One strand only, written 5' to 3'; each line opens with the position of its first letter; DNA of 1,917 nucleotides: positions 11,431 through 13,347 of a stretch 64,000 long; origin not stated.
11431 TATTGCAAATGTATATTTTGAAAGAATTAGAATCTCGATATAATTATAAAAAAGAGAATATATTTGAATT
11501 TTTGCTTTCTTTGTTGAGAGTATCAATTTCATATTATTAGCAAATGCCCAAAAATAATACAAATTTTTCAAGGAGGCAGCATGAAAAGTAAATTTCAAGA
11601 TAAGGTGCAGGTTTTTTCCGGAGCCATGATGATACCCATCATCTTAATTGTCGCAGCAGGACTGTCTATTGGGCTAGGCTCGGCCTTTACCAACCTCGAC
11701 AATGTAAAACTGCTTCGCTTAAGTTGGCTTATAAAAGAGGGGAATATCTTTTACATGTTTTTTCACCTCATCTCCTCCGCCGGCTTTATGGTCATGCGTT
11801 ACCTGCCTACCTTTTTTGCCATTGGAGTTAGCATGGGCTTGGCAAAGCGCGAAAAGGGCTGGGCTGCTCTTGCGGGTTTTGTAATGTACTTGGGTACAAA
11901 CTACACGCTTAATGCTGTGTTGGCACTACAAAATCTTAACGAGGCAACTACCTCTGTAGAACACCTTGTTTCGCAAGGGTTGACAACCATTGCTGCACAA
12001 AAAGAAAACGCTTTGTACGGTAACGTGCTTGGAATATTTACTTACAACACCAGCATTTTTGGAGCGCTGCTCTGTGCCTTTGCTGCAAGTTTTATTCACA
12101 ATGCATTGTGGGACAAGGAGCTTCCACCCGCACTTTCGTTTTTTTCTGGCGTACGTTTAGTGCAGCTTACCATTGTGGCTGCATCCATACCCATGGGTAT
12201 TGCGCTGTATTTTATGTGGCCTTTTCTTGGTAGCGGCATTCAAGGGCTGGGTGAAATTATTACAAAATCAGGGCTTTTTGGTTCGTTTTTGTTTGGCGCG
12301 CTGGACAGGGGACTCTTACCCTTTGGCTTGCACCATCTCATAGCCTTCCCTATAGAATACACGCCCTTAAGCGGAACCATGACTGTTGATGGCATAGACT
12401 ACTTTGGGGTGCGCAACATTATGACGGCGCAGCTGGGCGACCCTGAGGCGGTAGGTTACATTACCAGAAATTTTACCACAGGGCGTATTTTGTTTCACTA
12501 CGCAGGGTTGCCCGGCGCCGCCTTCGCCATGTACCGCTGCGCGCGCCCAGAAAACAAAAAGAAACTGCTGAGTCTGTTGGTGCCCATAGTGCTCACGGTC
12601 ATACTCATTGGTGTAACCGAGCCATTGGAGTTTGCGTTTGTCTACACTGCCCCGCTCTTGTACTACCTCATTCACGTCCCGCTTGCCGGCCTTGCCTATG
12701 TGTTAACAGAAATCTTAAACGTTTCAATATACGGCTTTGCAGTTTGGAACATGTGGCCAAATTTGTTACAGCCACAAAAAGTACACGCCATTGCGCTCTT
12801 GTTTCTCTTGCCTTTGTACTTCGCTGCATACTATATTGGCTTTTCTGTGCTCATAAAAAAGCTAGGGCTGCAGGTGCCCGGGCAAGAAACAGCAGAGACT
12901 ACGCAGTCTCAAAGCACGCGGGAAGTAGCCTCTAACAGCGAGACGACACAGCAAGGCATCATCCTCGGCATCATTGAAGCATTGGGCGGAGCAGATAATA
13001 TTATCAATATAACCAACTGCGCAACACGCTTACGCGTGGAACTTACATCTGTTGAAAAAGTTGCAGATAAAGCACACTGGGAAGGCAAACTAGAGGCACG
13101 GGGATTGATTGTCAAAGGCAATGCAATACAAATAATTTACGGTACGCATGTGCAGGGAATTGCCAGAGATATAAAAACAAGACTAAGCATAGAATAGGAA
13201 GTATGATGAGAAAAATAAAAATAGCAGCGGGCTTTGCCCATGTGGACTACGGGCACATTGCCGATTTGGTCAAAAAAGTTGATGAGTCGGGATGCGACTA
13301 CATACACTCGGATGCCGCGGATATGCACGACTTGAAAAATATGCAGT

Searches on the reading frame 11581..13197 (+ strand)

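Call 34: search_protein_families(library=pfam, proteins=[window:11581-13197:+], max_evalue=0.00001)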
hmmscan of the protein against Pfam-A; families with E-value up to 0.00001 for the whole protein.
window:11581-13197:+ (538 aa): 2 families
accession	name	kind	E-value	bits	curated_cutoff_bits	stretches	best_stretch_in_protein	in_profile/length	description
PF02378.23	PTS_EIIC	-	2.5e-54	185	30.7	1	14-370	2-319/319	Phosphotransferase system, EIIC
PF00367.25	PTS_EIIB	-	4.8e-13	48.7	27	1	464-494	3-33/34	phosphotransferase system, EIIB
